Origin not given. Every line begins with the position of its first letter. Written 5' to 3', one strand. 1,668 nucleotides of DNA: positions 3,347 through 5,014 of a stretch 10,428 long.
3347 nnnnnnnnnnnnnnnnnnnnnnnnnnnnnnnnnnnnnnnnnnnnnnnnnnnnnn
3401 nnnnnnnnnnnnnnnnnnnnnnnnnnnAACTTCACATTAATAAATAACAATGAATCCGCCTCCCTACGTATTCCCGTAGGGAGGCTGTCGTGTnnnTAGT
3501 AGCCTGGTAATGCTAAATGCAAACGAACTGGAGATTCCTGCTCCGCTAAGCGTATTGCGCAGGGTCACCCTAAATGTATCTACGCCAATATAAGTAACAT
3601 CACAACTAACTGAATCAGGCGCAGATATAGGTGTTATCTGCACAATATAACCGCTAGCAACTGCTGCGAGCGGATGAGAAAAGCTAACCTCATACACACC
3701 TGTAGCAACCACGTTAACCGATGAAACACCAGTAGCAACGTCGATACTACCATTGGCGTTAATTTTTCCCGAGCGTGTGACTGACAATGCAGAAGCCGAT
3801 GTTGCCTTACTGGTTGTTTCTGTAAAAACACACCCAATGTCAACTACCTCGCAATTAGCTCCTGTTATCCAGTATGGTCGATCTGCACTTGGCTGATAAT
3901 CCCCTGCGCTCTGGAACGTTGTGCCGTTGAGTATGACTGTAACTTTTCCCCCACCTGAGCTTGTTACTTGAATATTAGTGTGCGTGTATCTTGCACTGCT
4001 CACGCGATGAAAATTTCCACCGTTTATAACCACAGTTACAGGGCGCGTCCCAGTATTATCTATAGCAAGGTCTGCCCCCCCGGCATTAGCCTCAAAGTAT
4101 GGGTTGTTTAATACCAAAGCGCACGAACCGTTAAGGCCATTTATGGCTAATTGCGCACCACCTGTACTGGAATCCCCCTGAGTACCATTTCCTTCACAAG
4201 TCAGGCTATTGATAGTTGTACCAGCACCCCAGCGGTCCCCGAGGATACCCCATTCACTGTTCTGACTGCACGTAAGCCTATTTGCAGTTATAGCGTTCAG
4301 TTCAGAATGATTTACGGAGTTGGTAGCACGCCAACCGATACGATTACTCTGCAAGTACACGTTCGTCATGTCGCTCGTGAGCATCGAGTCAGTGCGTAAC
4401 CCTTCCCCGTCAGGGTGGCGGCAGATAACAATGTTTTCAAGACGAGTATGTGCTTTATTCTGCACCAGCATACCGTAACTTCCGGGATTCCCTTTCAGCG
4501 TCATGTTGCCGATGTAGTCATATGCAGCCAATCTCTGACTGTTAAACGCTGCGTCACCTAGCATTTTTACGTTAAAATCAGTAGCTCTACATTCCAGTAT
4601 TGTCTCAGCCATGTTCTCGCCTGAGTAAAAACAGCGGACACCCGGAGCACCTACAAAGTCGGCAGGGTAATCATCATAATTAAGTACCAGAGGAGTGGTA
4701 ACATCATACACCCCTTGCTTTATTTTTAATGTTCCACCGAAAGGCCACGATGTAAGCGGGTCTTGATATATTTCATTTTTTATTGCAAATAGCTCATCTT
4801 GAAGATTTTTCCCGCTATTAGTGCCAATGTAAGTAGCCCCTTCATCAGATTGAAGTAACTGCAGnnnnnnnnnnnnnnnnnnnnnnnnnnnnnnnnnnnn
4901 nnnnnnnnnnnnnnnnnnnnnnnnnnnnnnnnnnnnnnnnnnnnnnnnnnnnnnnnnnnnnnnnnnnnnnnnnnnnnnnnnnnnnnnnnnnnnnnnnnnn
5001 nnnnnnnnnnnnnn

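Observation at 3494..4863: Tailspike with conserved head-binding domain but a receptor-binding domain I cannot place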

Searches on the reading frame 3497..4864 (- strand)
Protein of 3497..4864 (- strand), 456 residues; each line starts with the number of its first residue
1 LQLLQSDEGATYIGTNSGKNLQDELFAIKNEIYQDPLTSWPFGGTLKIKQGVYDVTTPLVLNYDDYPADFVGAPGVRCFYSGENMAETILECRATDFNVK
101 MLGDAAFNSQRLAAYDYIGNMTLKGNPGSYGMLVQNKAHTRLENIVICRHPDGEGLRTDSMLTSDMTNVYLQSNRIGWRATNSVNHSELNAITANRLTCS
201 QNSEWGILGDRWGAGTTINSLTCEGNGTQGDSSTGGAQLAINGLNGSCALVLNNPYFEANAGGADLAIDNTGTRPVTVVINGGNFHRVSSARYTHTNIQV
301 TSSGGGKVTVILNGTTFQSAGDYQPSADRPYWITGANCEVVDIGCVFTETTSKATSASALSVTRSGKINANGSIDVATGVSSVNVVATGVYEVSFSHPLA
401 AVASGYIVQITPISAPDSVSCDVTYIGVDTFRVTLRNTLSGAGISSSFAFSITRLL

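Call 13: search_dna_similar(query=window:3497-4864:-, collection=phages, mode=protein, max_rows=40)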
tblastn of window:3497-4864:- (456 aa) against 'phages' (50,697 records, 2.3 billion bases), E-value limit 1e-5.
Records with a match: 8; places in all: 8; records where one place covers at least 80% of the query: 4.
Best place of each record, by identity: >=99% 1; 60-80% 4; <60% 3.
By first word of the organism name: Shigella 3; Enterobacteria 2; Pseudomonas 2; Aeromonas 1.
By host as written in the record: Shigella flexneri serotype 7a 2; Shigella flexneri 2; - 1; Aeromonas rivipollensis 1; Pseudomonas fluorescens 1; Pseudomonas tolaasii KACC 15624 1.
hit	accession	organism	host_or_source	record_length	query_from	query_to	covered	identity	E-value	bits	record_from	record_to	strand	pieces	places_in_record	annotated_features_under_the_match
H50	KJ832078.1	Enterobacteria phage Sf101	Shigella flexneri serotype 7a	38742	2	456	100%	73.5%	0e+0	642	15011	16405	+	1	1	bifunctional tail protein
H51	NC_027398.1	Enterobacteria phage Sf101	Shigella flexneri serotype 7a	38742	2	456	100%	73.5%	0e+0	642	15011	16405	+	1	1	tail protein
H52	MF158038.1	Shigella phage Sf11 SMD-2017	Shigella flexneri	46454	8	456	98%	71.9%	0e+0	626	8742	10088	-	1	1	putative tail protein | hypothetical protein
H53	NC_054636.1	Shigella phage Sf11 SMD-2017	Shigella flexneri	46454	8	456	98%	71.9%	0e+0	626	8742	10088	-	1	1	tail protein | hypothetical protein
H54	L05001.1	Shigella phage SfX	-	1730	328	456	28%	100.0%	6e-55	197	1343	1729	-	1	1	none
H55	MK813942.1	Aeromonas phage 4_4512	Aeromonas rivipollensis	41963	43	396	78%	34.4%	5e-36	147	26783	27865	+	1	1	44512_033: hypothetical protein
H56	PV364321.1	Pseudomonas phage PfAn1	Pseudomonas fluorescens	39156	43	347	67%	32.9%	1e-29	128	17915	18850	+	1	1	putative tail protein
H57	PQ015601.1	Pseudomonas phage MKPT02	Pseudomonas tolaasii KACC 15624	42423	17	347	73%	26.9%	7e-8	61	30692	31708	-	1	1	glycosyl hydrolase family 28-like protein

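Call 17: find_homologous_proteins(query=window:3497-4864:-, max_evalue=0.001)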
Query window:3497-4864:- (456 aa): 76 proteins with E <= 0.001 among 8000 candidates.
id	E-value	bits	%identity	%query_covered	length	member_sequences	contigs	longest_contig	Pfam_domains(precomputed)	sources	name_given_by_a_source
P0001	6.3e-249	844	83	100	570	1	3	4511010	PF09008.16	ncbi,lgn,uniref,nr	ncbi:phage head-binding domain-containing protein [Shigella flexneri]|uniref:phage head-binding doma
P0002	6.6e-249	844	83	100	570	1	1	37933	PF09008.16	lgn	-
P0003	2.1e-247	839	82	100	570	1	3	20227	PF09008.16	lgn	-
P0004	5.4e-245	831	82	100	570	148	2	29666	PF09008.16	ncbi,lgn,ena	-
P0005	8.5e-245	831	81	100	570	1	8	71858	PF09008.16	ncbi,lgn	-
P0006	1.3e-244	830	81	100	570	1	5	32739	PF09008.16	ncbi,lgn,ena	-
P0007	1.3e-244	830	81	100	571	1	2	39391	PF09008.16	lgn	-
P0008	4.5e-244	828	81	100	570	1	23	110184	PF09008.16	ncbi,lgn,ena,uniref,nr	ncbi:phage head-binding domain-containing protein [Escherichia coli]|uniref:phage head-binding domai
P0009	9.8e-244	827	81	100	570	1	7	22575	PF09008.16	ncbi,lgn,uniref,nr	ncbi:phage head-binding domain-containing protein [Escherichia coli]|uniref:phage head-binding domai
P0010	2.6e-243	826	81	100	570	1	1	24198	PF09008.16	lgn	-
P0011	5.3e-243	825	81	100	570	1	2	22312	PF09008.16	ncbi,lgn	ncbi:phage head-binding domain-containing protein [Escherichia coli]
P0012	1.8e-242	823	80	100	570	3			PF09008.16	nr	nr:phage head-binding domain-containing protein [Escherichia coli]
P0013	5.4e-236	802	78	100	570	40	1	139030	PF09008.16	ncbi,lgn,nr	ncbi:TPA: phage head-binding domain-containing protein [Escherichia coli]|nr:phage head-binding doma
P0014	1.1e-231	787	76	100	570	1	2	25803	PF09008.16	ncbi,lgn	ncbi:phage head-binding domain-containing protein [Escherichia coli]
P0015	5.0e-222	756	75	100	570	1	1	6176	PF09008.16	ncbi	-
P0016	1.2e-221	754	75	100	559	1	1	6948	PF09008.16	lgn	-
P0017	1.2e-221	754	75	100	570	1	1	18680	PF09008.16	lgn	-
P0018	4.0e-220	749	75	100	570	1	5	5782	PF09008.16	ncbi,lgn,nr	ncbi:TPA: head-binding protein [Escherichia coli]|nr:head-binding protein [Escherichia coli]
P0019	4.0e-218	743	74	100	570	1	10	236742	PF09008.16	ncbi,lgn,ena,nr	ncbi:head-binding protein [Escherichia coli]|nr:head-binding protein [Escherichia coli] EKQ3833234.1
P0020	6.0e-218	742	74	100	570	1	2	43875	PF09008.16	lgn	-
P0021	6.0e-218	742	74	100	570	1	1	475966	PF09008.16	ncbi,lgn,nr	ncbi:phage tailspike protein [Escherichia coli]|nr:phage tailspike protein [Escherichia coli] MCI309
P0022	6.0e-218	742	74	100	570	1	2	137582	PF09008.16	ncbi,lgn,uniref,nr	ncbi:phage tailspike protein [Escherichia coli]|uniref:phage tailspike protein n=1 Tax=Escherichia c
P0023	6.1e-218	742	74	100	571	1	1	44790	PF09008.16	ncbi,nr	ncbi:head-binding protein [Escherichia coli]|nr:head-binding protein [Escherichia coli]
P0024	6.7e-218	742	74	100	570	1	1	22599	PF09008.16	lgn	-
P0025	7.0e-218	742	74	100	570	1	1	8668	PF09008.16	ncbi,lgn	ncbi:head-binding protein [Shigella flexneri]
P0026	1.3e-217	741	73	100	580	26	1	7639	PF09008.16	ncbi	ncbi:phage head-binding domain-containing protein [Shigella flexneri]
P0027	2.4e-217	740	73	100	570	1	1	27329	PF09008.16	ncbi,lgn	ncbi:TPA: phage tailspike protein [Escherichia coli]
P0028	3.4e-217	740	73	100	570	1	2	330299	PF09008.16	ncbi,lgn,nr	ncbi:phage tailspike protein [Escherichia coli]|nr:head-binding protein [Escherichia coli]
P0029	3.7e-217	740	73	100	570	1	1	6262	PF09008.16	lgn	-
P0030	9.6e-217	738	73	100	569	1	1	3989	PF09008.16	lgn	-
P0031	3.0e-215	733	73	100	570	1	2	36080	PF09008.16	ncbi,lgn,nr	ncbi:head-binding protein [Escherichia coli]|nr:head-binding protein [Escherichia coli] ELT9900871.1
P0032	6.6e-213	726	72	98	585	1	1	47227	PF18668.7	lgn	-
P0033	7.4e-213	725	72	98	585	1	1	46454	PF18668.7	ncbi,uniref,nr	ncbi:tail protein [Shigella phage Sf11 SMD-2017]|uniref:Putative tail protein n=1 Tax=Shigella phage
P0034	3.4e-212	723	71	100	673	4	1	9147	PF18668.7,PF03906.21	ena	-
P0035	3.8e-211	720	72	98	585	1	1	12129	PF18668.7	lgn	-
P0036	5.8e-210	716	73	97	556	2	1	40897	PF09008.16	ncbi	ncbi:phage tailspike protein, partial [Escherichia coli]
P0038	6.6e-208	709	70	98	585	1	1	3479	PF18668.7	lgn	-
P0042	3.7e-198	677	69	98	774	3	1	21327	PF18668.7,PF03906.21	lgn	-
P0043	6.0e-196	670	68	98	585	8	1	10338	PF18668.7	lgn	-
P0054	7.4e-192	656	67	98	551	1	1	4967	PF18668.7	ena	-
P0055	1.0e-191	656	67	98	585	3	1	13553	PF18668.7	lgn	-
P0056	5.7e-189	647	65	98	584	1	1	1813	PF18668.7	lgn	-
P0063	7.9e-169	580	60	97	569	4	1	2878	PF09008.16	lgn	-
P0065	1.5e-156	540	56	97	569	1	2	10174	PF09008.16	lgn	-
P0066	7.5e-142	491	99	48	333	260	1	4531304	PF09008.16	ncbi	-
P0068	8.0e-120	419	49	99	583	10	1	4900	PF18668.7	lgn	-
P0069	3.9e-119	417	47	99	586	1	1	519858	PF18668.7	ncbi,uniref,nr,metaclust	ncbi:phage tail fiber protein [Buttiauxella brennerae ATCC 51605]|uniref:Phage tail fiber protein n=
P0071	2.2e-56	210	37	90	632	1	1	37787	PF27114.1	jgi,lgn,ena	-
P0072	3.1e-43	166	33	81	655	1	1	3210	PF27114.1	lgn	-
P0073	6.1e-37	146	33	90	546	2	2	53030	PF13229.13,PF27114.1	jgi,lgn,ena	jgi:hypothetical protein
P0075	6.6e-33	132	31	90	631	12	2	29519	PF09008.16,PF27114.1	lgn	-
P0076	2.4e-26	111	29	80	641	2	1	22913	PF27114.1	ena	-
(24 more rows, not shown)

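Call 18: search_protein_families(library=phrogs, proteins=[window:3497-4864:-], max_evalue=0.01)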
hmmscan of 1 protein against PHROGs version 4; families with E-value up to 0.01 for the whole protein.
window:3497-4864:- (456 aa): 1 family
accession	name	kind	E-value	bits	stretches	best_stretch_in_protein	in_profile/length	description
phrog_17420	-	tail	6.3e-225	749.3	1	1-455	123-567/568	tail protein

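Call 32: search_protein_families(library=pfam, proteins=[P0071, P0073, P0075, P0076, P0034, P0069], max_evalue=0.01)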
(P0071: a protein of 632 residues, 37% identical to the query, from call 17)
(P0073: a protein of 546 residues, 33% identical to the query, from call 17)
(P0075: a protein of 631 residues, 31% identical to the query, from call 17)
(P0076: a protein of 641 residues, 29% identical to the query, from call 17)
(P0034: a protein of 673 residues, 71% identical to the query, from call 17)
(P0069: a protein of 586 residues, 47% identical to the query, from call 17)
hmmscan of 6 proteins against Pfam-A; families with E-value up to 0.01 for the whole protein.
P0071 (632 aa): 0 families

P0073 (546 aa): 1 family
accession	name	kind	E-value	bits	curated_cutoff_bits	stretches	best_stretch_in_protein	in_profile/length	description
PF13229.12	Beta_helix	-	2.5e-10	40.6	25.9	2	183-322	21-142/158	Right handed beta helix region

P0075 (631 aa): 1 family
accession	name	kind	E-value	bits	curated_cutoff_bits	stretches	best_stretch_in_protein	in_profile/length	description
PF09008.15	Head_binding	-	5.6e-66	220.3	24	1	1-113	1-113/113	Head binding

P0076 (641 aa): 1 family
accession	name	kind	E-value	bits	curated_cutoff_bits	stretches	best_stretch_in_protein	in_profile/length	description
PF18668.6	Tail_spike_N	-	0.0004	20.9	25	1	77-112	19-54/70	Tail spike TSP1/Gp66 receptor binding N-terminal domain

P0034 (673 aa): 3 families
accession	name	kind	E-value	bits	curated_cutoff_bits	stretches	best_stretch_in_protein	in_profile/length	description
PF18668.6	Tail_spike_N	-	6.3e-21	74.7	25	1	155-211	14-70/70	Tail spike TSP1/Gp66 receptor binding N-terminal domain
PF03906.20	Phage_T7_tail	-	1.2e-16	61.3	25.2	1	10-120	16-120/157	Phage T7 tail fibre protein, N-terminal domain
PF02987.21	LEA_4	-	0.0023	18.2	51.1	1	104-132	8-36/44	Late embryogenesis abundant protein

P0069 (586 aa): 1 family
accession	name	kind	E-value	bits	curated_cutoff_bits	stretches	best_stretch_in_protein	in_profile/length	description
PF18668.6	Tail_spike_N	-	1.7e-17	63.7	25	1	57-128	2-70/70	Tail spike TSP1/Gp66 receptor binding N-terminal domain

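Call 33: predict_structure(alignment_id=A1)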
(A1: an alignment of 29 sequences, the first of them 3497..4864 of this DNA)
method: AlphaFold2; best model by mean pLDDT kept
length: 456 residues; sequences in the alignment: 29
mean_pLDDT: 87.2   pTM: 0.76
mean pLDDT of the five models: 87.2, 86.5, 85.8, 83.0, 82.7
residues with pLDDT >= 90: 270; 70-90: 125; 50-70: 56; < 50: 5
segments of 3 or more residues with pLDDT < 50: none
pLDDT, mean of each block of 10 residues (from residue 1): 54 62 61 84 88 95 80 70 92 96 82 85 96 92 97 95 94 98 72 96 97 90 97 96 74 97 97 90 95 96 90 94 92 88 88 75 78 86 94 84 85 82 92 93 92 77
secondary structure, 60 per line:
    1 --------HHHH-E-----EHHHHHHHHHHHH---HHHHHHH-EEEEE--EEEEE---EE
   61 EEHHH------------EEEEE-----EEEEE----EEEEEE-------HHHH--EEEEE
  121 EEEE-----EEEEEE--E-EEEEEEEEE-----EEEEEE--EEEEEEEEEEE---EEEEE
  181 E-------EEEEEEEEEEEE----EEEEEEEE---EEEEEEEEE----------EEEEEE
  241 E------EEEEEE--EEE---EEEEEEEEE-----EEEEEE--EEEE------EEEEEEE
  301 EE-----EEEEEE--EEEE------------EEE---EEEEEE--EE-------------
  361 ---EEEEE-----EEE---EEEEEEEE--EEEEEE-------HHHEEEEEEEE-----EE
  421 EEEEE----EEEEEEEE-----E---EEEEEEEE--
elements in order: H9-12 H21-32 H36-42 E44-48 E51-55 E59-62 E78-82 E88-92 E97-102 H110-113 E116-124 E130-135 E140-148 E154-159 E162-172 E176-181 E189-200 E205-212 E216-224 E235-241 E248-253 E256-258 E262-270 E276-281 E284-287 E294-302 E308-313 E316-319 E332-334 E338-343 E364-368 E374-376 E380-387 E390-395 E406-413 E419-425 E430-437 E447-454

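Call 35: search_protein_representatives(protein=window:3497-4864:-)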
Query: 456 residues. Proteins with E-value up to 0.001 (for the whole library): 352; up to 1e-10: 183; up to 1e-30: 59. The best 150 are listed.
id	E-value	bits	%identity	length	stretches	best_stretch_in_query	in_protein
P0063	2.5e-169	580.3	60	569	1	4-455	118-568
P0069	1.3e-119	416.5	47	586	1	4-456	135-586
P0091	1.6e-65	238.2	49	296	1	161-455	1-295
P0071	6.8e-57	209.8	38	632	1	42-454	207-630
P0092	1.0e-56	209.2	37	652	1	39-452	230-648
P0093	1.8e-56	208.4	35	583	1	42-455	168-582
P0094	6.3e-53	196.7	37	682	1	42-455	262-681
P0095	4.1e-52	194.0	36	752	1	64-451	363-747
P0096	1.8e-51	191.9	36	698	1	75-414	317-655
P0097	6.6e-50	186.7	39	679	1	37-409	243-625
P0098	3.6e-48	181.0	38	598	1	120-449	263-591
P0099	1.7e-47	178.8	33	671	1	42-455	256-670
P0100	3.1e-47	177.9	33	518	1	48-455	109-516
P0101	1.2e-46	176.1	98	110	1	223-309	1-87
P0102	1.1e-44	169.5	34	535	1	22-449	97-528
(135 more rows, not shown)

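Call 36: fold_search(model_id=the predicted structure, library=pdb)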
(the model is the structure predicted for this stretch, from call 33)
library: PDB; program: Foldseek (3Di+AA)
matches with E <= 10: 557; with E <= 0.001: 73
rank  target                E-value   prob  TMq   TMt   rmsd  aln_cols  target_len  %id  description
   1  2vbm_A                2.1e-07  1.00  0.36  0.33  13.2       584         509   12  Tailspike protein of bacteriophage Sf6 complexed with tetrasaccharide (released 2008-04-22)
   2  4ru4_B                6.3e-07  1.00  0.39  0.33  13.2       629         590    9  Crystal structure of the tailspike protein gp49 from Pseudomonas phage LKA1 (released 2015-11-18)
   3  9k4a_A                7.2e-07  1.00  0.34  0.26  16.2       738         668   10  Cryo-EM structure of depolymerase S2-4 from Klebsiella phage K64-1 (released 2026-03-25)
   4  4ru4_A                1.1e-06  1.00  0.38  0.31  13.7       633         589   10  Crystal structure of the tailspike protein gp49 from Pseudomonas phage LKA1 (released 2015-11-18)
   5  2vbk                  1.1e-06  1.00  0.43  0.40  10.1       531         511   13  NATIVE TAILSPIKE PROTEIN OF BACTERIOPHAGE SF6 (released 2008-04-01)
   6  6f7k_A                1.8e-06  1.00  0.35  0.31  12.3       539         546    9  Crystal structure of Dettilon tailspike protein (gp208) (released 2018-12-19)
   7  4urr_A                2.5e-06  1.00  0.38  0.35  12.0       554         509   10  Tailspike protein of Sf6 bacteriophage bound to Shigella flexneri O- antigen octasaccharide fragment (released 2015-07-15)
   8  6f7k_B                4.1e-06  1.00  0.39  0.34  13.4       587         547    9  Crystal structure of Dettilon tailspike protein (gp208) (released 2018-12-19)
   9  8iq5_A                4.3e-06  1.00  0.40  0.34  13.0       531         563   12  Crystal structure of trimeric K2-2 TSP (released 2024-02-21)
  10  4urr_B                4.7e-06  1.00  0.34  0.31  12.5       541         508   11  Tailspike protein of Sf6 bacteriophage bound to Shigella flexneri O- antigen octasaccharide fragment (released 2015-07-15)
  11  4xn0                  8.8e-06  1.00  0.35  0.29  13.3       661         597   10  Tailspike protein mutant E372A of E. coli bacteriophage HK620 (released 2016-01-27)
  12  5jsd_A                1.0e-05  1.00  0.36  0.30  18.0       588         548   11  Crystal structure of phiAB6 tailspike in complex with five-repeated oligosaccharides of Acinetobacter baumannii surfac (released 2017-03-08)
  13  4xlc                  1.0e-05  1.00  0.39  0.32  12.4       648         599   10  Tailspike protein double mutant D339N/E372A of E. coli bacteriophage HK620 (released 2016-01-20)
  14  8iqe_B                1.3e-05  1.00  0.40  0.35  12.6       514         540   11  Crystal structure of tetrameric K2-2 TSP (released 2024-02-21)
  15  4avz                  1.6e-05  1.00  0.29  0.24  15.0       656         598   10  Tailspike protein mutant E372Q of E. coli bacteriophage HK620 (released 2012-09-26)
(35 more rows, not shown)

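Call 40: search_solved_structures(query=A1, max_evalue=10, show_alignments=0)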
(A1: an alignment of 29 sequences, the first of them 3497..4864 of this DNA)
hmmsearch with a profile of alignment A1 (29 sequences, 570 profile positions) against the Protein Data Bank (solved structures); distinct sequences matched with E-value up to 10: 12.
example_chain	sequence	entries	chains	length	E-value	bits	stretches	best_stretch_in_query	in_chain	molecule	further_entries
9occ_G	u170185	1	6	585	4.4e-258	860.7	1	2-569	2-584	Putative tail protein gp13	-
7sg7_A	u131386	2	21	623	3.3e-31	111.6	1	1-165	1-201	Gene 14 protein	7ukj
8tvr_A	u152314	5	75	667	2.7e-21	78.9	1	1-161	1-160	Tail spike protein | Endorhamnosidase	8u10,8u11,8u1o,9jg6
2vky_B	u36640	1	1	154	1.5e-20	76.4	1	2-118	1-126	TAIL PROTEIN, PIIGCN4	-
2vnl_A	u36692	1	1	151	2.5e-20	75.7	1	2-114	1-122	BIFUNCTIONAL TAIL PROTEIN, PIIGCN4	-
2xc1_A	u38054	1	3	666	9.3e-20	73.8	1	2-160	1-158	BIFUNCTIONAL TAIL PROTEIN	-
5gai_Y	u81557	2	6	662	6.8e-19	71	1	7-161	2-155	Tail fiber protein | Tail spike protein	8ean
8eb7_0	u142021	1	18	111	2.6e-18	69.1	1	7-100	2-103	Tail spike protein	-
1lkt_A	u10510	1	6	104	5.9e-18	67.9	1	7-99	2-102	TAILSPIKE PROTEIN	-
2dqr_A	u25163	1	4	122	0.0011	20.8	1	240-289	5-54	Replication termination protein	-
1bm9_A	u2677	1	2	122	0.0014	20.5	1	240-289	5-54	REPLICATION TERMINATOR PROTEIN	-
1f4k_A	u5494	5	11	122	0.0014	20.4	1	240-289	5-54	REPLICATION TERMINATION PROTEIN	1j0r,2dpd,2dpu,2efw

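Call 62: fold_search(model_id=the predicted structure, library=viral)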
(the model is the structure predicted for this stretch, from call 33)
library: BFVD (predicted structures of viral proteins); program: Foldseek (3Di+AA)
matches with E <= 10: 1133; with E <= 0.001: 228
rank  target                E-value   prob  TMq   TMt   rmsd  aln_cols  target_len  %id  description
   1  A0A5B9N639            3.8e-32  1.00  0.68  0.50   7.1       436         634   31  (no name in the UniProt tables at hand)
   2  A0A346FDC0            2.4e-18  1.00  0.71  0.58   5.0       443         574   18  Uncharacterized protein [Sphingomonas phage Scott]
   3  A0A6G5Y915            7.3e-15  1.00  0.64  0.41   7.9       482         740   17  (no name in the UniProt tables at hand)
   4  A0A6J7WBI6            8.5e-14  1.00  0.63  0.28   4.3       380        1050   20  Intramolecular chaperone auto-processing domain containing protein [uncultured Caudovirales phage]
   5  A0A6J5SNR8            2.3e-13  1.00  0.56  0.45   9.4       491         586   20  Pectate lyase superfamily protein [uncultured Caudovirales phage]
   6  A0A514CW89            4.4e-11  1.00  0.35  0.22  13.6       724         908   11  Putative tail fiber protein [Achromobacter phage vB_AxyP_19-32_Axy24]
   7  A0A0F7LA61            4.4e-11  1.00  0.30  0.21  13.5       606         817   13  Probable tail spike protein [Klebsiella phage K5]
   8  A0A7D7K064            2.9e-09  1.00  0.38  0.33  11.1       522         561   13  Uncharacterized protein [Pseudomonas phage phiB1_1]
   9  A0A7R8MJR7            6.3e-09  1.00  0.36  0.30  14.5       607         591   10  Bacteriolytic protein [Klebsiella phage vB_KvM-Eowyn]
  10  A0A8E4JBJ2            1.0e-08  1.00  0.32  0.24  14.4       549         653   10  (no name in the UniProt tables at hand)
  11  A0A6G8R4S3            1.3e-08  1.00  0.39  0.28   9.6       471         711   13  (no name in the UniProt tables at hand)
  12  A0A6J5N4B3            1.4e-08  1.00  0.36  0.34  12.6       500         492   13  Pectate lyase superfamily protein [uncultured Caudovirales phage]
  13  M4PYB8                1.6e-08  1.00  0.50  0.35  10.6       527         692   12  (no name in the UniProt tables at hand)
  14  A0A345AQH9            2.3e-08  1.00  0.44  0.31  12.2       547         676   14  Probable tail spike protein [Escherichia phage Vec13]
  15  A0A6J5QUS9            2.5e-08  1.00  0.39  0.28  14.2       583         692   12  Pectate lyase superfamily protein [uncultured Caudovirales phage]
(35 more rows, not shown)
